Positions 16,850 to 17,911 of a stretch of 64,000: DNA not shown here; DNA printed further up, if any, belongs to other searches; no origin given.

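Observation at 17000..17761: Paralogous 253/254-aa gene of unrecognisable family, present twice 45 kb apart and clearly under purifying selection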

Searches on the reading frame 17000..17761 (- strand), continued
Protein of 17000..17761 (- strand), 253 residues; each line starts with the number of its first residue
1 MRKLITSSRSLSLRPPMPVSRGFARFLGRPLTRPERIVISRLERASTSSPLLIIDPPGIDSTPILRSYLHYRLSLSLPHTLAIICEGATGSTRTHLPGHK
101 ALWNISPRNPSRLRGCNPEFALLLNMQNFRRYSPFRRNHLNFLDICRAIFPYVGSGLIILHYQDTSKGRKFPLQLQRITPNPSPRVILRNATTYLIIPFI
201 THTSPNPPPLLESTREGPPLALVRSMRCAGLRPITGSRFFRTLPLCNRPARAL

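Call 50: find_encoding_contigs(protein=P0066, flank=4000, max_places=3)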
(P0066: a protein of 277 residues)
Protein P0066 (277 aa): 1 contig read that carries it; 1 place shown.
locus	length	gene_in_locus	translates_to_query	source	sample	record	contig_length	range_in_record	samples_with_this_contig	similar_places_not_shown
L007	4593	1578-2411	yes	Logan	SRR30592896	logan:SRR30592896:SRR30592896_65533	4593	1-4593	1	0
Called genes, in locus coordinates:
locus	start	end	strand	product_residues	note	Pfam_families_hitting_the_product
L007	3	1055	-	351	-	?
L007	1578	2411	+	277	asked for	-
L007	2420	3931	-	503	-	PF00512:HisKA, PF02518:HATPase_c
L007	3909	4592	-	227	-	?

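Call 51: find_encoding_contigs(protein=P0006, flank=6000, max_places=3)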
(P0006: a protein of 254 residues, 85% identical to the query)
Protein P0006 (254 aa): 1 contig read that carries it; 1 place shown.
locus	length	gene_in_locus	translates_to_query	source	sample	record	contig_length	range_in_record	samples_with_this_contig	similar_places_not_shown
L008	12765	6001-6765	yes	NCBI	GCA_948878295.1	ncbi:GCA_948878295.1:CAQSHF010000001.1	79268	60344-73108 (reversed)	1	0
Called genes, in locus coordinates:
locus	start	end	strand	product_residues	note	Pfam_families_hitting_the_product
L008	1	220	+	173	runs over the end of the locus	PF04390:LptE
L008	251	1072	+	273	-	-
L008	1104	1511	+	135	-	-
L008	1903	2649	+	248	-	-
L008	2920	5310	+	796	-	PF03065:Glyco_hydro_57, PF23166:Ig_N_CWD1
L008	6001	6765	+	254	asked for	-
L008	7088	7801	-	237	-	PF01027:Bax1-I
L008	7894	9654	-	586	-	-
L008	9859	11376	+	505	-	PF03321:GH3, PF23571:GH3_M, PF23572:GH3_C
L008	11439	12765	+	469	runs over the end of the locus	PF00245:Alk_phosphatase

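Call 59: predict_structure(alignment_id=A2)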
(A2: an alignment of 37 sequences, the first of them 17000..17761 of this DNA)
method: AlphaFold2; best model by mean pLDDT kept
length: 253 residues; sequences in the alignment: 37
mean_pLDDT: 74.9   pTM: 0.66
mean pLDDT of the five models: 74.9, 74.3, 74.0, 72.5, 72.1
residues with pLDDT >= 90: 110; 70-90: 50; 50-70: 36; < 50: 57
segments of 3 or more residues with pLDDT < 50: 180-195, 200-205, 212-218, 220-244
pLDDT, mean of each block of 10 residues (from residue 1): 64 75 96 93 86 92 97 95 90 94 93 90 95 90 91 89 82 62 37 48 50 46 35 40 48 56
secondary structure, 60 per line:
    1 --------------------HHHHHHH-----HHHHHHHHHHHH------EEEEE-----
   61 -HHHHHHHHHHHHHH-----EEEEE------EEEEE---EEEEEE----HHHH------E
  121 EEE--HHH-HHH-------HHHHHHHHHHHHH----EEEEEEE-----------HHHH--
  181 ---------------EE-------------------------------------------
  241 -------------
elements in order: H21-27 H33-44 E51-55 H62-75 E81-85 E92-96 E100-105 H110-113 E120-123 H140-152 E157-163 H175-178
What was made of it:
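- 17087..17761 (-): Copy 1, core coding region (codons 1-225): N-terminal basic peptide, ASCE/terminase-ATPase-like domain (about residues 20-165), and a Pro-rich disordered region. AF2 core pLDDT >90 (call 59).
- On Large terminase (full protein): The protein ends after about residue 165 of the fold in a Pro-rich region with pLDDT <50 (call 59).
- AF2 from 37 sequences gives pLDDT 75, above 90 for residues 20-165 (call 59). DPPG sits in the loop between strand 1 and helix 1, the P-loop position (call 59). Confident globular fold (call 59).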

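Call 62: fold_search(model_id=the predicted structure, library=pdb)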
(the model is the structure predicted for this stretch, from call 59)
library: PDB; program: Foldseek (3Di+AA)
matches with E <= 10: 1279; with E <= 0.001: 0
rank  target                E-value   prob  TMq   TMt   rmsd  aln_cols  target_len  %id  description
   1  5f4h_C                1.7e-03  0.99  0.30  0.19   5.1       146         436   17  Archael RuvB-like Holiday junction helicase (released 2016-12-21)
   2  4uxj_C                1.9e-03  1.00  0.33  0.45   4.9       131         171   14  Leishmania major Thymidine Kinase in complex with dTTP (released 2015-05-27)
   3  2o0j                  5.6e-03  1.00  0.37  0.27   5.3       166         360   12  T4 gp17 ATPase domain mutant complexed with ADP (released 2007-04-03)
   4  2o0h                  6.0e-03  0.99  0.37  0.27   5.3       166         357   12  T4 gp17 ATPase domain mutant complexed with ATP (released 2007-04-03)
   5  9qh6_B                6.0e-03  0.80  0.29  0.29   9.7       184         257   14  NorQ in complex with NorD VWA domain from Paracoccus denitrificans (released 2026-03-25)
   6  4uxj_G                7.7e-03  0.98  0.32  0.43   5.0       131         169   14  Leishmania major Thymidine Kinase in complex with dTTP (released 2015-05-27)
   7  4znj                  8.2e-03  0.98  0.36  0.36   7.1       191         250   12  Thermus Phage P74-26 Large Terminase ATPase domain mutant R139A (I 2 3 space group) (released 2015-07-08)
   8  9qh4_A                8.2e-03  0.77  0.29  0.29   9.2       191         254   12  NorQ hexamer from Paracoccus denitrificans (released 2026-03-25)
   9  1qde                  9.9e-03  0.77  0.27  0.31   7.8       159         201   12  CRYSTAL STRUCTURE OF THE ATPASE DOMAIN OF TRANSLATION INITIATION FACTOR 4A FROM SACCHAROMYCES CEREVISIAE-THE PROTOTYPE O (released 2000-05-23)
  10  9j3c_B                1.1e-02  0.97  0.30  0.12   6.1       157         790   11  Cryo-EM structure of NAT10 with Co-enzyme A (released 2025-04-23)
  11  9qhd_A                1.1e-02  0.75  0.29  0.29   9.4       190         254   11  NorQD complex state 1 from Jhaorihella thermophila (released 2026-03-25)
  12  9qh4_C                1.1e-02  0.66  0.27  0.27  10.2       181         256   13  NorQ hexamer from Paracoccus denitrificans (released 2026-03-25)
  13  3jvu_B                1.2e-02  0.96  0.29  0.24   4.6       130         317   10  Crystal structure of unliganded P. aeruginosa PilT (released 2010-07-21)
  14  4znk                  1.4e-02  0.99  0.37  0.36   7.0       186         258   12  Thermus Phage P74-26 Large Terminase ATPase domain from (P 32 2 1 space group) (released 2015-07-08)
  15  9qh8_A                1.4e-02  0.69  0.29  0.29   9.5       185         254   14  reduced NorQ-NorD VWA domain complex from Paracoccus denitrificans (released 2026-03-25)
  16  7ks4                  1.4e-02  0.97  0.35  0.35   7.2       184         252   14  Thermus Phage P74-26 Large Terminase ATPase domain with partially bound ADP (released 2021-05-05)
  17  4zni                  1.5e-02  0.98  0.37  0.37   7.2       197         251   15  Thermus Phage P74-26 Large Terminase ATPase domain (I 2 3 space group) (released 2015-07-08)
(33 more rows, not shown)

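Call 63: fold_search(model_id=the predicted structure, library=viral)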
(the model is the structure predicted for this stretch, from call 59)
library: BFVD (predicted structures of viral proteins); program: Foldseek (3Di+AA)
matches with E <= 10: 536; with E <= 0.001: 9
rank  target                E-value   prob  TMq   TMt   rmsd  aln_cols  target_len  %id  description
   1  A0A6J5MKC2            9.7e-05  1.00  0.34  0.12   8.3       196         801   13  Intein C-terminal splicing region [uncultured Caudovirales phage]
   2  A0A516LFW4            1.4e-04  1.00  0.42  0.22   5.5       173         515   12  (no name in the UniProt tables at hand)
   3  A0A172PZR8            1.5e-04  1.00  0.39  0.24   7.4       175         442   10  Putative terminase large subunit [Pseudomonas phage NP1]
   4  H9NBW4                2.1e-04  1.00  0.39  0.15   4.3       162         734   10  (no name in the UniProt tables at hand)
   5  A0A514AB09            2.4e-04  1.00  0.34  0.38   5.8       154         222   14  (no name in the UniProt tables at hand)
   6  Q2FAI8                4.2e-04  1.00  0.32  0.14   7.9       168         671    8  Rh124 [Rhesus cytomegalovirus (strain 68-1)]
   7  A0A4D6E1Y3            4.4e-04  1.00  0.29  0.15   7.4       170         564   12  Terminase [Gordonia phage GodonK]
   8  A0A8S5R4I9            5.4e-04  1.00  0.39  0.22   5.6       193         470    8  Large subunit terminase [Podoviridae sp. ct8nN1]
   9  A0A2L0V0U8            8.4e-04  1.00  0.41  0.43   7.3       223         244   11  Terminase large subunit [Agrobacterium phage Atu_ph07]
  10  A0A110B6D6            1.0e-03  1.00  0.30  0.17  13.2       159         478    8  (no name in the UniProt tables at hand)
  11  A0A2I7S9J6            1.1e-03  1.00  0.38  0.20   5.4       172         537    7  (no name in the UniProt tables at hand)
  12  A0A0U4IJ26            1.3e-03  1.00  0.30  0.15   5.3       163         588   12  Terminase large subunit [Arthrobacter phage Tank]
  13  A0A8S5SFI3            1.4e-03  1.00  0.39  0.22   7.5       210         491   13  Terminase large subunit [Myoviridae sp. ctuev19]
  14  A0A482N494            1.5e-03  1.00  0.43  0.36   4.5       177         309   10  Putative terminase large subunit [Escherichia phage vB_EcoS_VAH1]
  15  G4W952                1.7e-03  1.00  0.40  0.15   6.0       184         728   12  Large terminase [Tetrasphaera phage TJE1]
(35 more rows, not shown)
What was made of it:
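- On Large terminase ATPase domain / ASCE P-loop NTPases: Foldseek: viral library dominated by large terminases (E 1e-4 to 1e-2, prob about 1.0; call 63).
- In the viral structure library the best hits are nearly all large terminases (E from 1e-4, prob 1.00; call 63).
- Tried and rejected: Considered and rejected on fold (calls 62, 63).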

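Call 64: find_encoding_contigs(protein=P0041, flank=8000, max_places=4)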
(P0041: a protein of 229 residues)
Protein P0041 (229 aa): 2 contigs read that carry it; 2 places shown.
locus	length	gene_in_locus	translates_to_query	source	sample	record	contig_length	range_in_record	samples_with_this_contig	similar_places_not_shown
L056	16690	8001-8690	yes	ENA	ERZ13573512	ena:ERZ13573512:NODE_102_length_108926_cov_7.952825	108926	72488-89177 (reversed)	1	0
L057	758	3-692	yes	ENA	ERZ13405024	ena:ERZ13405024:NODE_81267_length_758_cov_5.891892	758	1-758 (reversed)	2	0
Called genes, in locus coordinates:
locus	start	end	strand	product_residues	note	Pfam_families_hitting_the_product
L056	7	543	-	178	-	PF01966:HD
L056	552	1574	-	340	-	PF01063:Aminotran_4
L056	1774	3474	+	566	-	PF06826:Asp-Al_Ex, PF02080:TrkA_C (faint), PF06826:Asp-Al_Ex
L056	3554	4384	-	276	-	PF00215:OMPdecase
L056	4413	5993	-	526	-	PF13687:DUF4153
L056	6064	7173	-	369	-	PF03462:PCRF, PF00472:RF-1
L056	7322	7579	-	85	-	PF01197:Ribosomal_L31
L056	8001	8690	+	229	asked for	-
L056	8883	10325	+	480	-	PF01029:NusB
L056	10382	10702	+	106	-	PF02699:YajC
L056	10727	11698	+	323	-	-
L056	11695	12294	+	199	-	PF01121:CoaE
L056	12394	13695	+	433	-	PF01943:Polysacc_synt, PF01554:MatE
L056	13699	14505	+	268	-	PF00535:Glycos_transf_2, PF10111:Glyco_tranf_2_2 (weak)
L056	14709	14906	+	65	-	PF12732:YtxH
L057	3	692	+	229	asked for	?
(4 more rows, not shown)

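Call 65: find_encoding_contigs(protein=P0063, flank=8000, max_places=4)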
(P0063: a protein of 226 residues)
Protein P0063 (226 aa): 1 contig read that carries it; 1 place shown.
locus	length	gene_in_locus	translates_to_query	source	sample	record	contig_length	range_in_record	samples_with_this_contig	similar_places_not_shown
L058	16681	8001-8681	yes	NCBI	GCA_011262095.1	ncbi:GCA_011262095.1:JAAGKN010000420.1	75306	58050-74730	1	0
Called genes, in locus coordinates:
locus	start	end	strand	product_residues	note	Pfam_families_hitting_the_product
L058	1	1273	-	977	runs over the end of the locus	-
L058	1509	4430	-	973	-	-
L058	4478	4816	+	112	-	-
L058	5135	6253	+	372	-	PF20706:GT4-conflict (weak), PF00534:Glycos_transf_1, PF13692:Glyco_trans_1_4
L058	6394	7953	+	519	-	PF07884:VKOR, PF13462:Thioredoxin_4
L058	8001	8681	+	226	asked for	-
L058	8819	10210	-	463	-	PF05697:Trigger_N, PF28537:FKBP-like_TF, PF28539:TF_C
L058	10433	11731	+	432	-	PF00202:Aminotran_3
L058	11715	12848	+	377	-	PF00155:Aminotran_1_2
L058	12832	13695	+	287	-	PF01223:Endonuclease_NS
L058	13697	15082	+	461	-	PF10396:TrmE_N, PF12631:MnmE_helical, PF00350:Dynamin_N (faint), PF01926:MMR_HSR1, PF02421:FeoB_N (faint)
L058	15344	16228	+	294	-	PF05930:Phage_AlpA (faint), PF12728:HTH_17, PF13384:HTH_23 (faint)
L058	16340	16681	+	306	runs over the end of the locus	?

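Call 69: find_encoding_contigs(protein=P0048, flank=6000, max_places=3)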
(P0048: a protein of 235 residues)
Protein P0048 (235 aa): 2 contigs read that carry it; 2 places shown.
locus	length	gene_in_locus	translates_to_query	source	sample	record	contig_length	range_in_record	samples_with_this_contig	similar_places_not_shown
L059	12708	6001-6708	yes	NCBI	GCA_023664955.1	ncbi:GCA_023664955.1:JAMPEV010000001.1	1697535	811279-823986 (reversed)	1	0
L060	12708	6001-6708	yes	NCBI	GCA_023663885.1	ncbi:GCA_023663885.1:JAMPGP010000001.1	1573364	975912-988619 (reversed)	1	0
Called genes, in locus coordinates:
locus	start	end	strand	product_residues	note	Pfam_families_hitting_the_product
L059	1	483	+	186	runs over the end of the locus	PF04138:GtrA_DPMS_TM (weak)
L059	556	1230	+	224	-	PF01066:CDP-OH_P_transf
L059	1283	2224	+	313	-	PF14378:PAP2_3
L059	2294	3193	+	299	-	PF01066:CDP-OH_P_transf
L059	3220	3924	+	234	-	PF00702:Hydrolase, PF13419:HAD_2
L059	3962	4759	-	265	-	PF01226:Form_Nir_trans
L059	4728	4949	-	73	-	-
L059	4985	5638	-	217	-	PF01612:DNA_pol_A_exo1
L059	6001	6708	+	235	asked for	-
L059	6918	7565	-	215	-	PF13500:AAA_26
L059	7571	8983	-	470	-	PF04301:BioG, PF13489:Methyltransf_23 (faint), PF08241:Methyltransf_11, PF08242:Methyltransf_12 (weak), PF13649:Methyltransf_25 (weak)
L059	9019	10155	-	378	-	PF00155:Aminotran_1_2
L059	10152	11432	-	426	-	PF00202:Aminotran_3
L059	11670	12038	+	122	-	PF00507:Oxidored_q4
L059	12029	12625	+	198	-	PF01058:Oxidored_q6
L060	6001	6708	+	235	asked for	-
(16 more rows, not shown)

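Call 70: find_encoding_contigs(protein=P0046, flank=6000, max_places=3)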
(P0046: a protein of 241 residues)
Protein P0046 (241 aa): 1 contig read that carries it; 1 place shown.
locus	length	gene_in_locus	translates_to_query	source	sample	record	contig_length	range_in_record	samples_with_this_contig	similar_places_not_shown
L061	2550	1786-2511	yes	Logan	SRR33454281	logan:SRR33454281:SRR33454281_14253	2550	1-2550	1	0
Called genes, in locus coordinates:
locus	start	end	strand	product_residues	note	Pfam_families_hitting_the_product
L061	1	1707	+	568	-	?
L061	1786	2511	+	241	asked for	-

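Call 71: find_encoding_contigs(protein=P0057, flank=6000, max_places=3)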
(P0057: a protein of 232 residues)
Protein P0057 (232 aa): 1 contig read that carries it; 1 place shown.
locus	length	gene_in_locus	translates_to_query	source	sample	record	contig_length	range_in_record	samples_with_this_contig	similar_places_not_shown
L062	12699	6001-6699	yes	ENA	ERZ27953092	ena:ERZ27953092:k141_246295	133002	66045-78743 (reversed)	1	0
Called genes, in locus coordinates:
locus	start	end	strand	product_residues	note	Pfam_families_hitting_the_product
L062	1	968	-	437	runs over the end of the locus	PF00696:AA_kinase, PF22468:ACT_9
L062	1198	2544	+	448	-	PF02812:ELFV_dehydrog_N, PF00208:ELFV_dehydrog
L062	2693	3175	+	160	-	PF10882:bPH_5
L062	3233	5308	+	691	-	PF26549:Tricorn_N, PF26550:Tricorn_2nd, PF26549:Tricorn_N, PF07676:PD40 (weak), PF00756:Esterase (weak), PF02129:Peptidase_S15, PF00326:Peptidase_S9, PF00561:Abhydrolase_1 (weak), +2 more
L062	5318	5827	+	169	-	PF19652:DUF6155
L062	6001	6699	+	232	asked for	-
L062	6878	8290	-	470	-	PF02321:OEP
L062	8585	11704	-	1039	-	PF00873:ACR_tran, PF03176:MMPL, PF02355:SecD_SecF_C (faint), PF03176:MMPL (weak)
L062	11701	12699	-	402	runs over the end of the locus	PF25917:BSH_RND, PF25876:HH_MFP_RND, PF25885:HH_EMRA (weak), PF25944:Beta-barrel_RND, PF25954:Beta-barrel_RND_2 (weak), PF25975:CzcB_C (faint), PF25967:RND-MFP_C, PF25989:YknX_C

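Call 85: list_cluster_members(proteins=[P0041, P0042, P0043, P0045, P0047, P0048, P0049, P0053, P0057, P0063])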
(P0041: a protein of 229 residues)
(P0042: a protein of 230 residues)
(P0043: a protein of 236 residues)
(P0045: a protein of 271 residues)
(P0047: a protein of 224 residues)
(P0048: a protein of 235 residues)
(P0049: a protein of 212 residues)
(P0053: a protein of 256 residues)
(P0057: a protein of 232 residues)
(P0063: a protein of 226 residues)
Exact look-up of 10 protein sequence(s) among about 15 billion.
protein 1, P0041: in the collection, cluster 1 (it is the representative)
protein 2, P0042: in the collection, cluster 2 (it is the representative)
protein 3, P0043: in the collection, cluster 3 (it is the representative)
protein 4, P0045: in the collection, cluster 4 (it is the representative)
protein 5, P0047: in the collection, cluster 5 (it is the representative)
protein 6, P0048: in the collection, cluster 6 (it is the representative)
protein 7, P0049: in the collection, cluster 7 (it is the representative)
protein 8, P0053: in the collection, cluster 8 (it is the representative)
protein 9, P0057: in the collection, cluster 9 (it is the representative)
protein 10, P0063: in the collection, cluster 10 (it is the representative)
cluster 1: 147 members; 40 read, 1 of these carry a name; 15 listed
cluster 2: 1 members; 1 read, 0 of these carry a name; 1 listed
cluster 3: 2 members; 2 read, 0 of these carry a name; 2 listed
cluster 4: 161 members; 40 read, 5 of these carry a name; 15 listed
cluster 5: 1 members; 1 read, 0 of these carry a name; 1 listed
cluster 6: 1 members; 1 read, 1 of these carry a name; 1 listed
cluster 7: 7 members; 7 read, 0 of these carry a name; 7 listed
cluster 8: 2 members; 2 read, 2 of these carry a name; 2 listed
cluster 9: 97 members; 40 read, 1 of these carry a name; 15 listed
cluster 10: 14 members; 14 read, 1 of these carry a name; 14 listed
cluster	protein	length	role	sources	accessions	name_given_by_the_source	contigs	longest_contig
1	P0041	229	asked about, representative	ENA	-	-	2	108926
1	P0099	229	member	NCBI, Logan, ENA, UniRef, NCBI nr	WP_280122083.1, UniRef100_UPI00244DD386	hypothetical protein [Duncaniella muricolitica] | hypothetical protein n=1 Tax=Duncaniella muricolitica TaxID=2880704 RepID=UPI00244DD386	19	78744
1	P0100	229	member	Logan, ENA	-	-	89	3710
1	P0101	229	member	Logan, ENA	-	-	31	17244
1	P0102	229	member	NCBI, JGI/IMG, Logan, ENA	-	-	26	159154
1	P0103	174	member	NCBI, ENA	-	-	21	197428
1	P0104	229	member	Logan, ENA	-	-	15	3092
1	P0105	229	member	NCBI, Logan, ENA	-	-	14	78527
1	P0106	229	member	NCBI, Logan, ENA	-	-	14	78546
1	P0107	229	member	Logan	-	-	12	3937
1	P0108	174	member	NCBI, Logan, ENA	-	-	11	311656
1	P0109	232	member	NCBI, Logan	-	-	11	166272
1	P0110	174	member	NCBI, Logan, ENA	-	-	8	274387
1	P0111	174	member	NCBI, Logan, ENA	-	-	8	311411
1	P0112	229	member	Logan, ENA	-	-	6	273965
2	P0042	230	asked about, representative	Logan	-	-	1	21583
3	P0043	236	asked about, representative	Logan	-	-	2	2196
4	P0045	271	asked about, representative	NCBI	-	-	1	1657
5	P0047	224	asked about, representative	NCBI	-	-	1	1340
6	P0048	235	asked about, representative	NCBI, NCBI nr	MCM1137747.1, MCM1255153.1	MAG: hypothetical protein NC221_03430 [Duncaniella sp.] | hypothetical protein [Muribaculum sp.]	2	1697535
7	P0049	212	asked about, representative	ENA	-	-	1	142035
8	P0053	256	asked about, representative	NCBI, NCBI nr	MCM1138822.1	MAG: hypothetical protein NC453_09670 [Muribaculum sp.] | hypothetical protein [Muribaculum sp.]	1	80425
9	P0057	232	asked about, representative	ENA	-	-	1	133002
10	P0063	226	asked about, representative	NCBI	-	-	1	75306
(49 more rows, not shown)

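Call 91: search_dna_similar(query=window:17000-17761:-, collection=phages, mode=protein, max_evalue=1, max_rows=10)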
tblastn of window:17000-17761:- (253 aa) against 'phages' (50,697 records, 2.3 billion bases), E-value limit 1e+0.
No match.
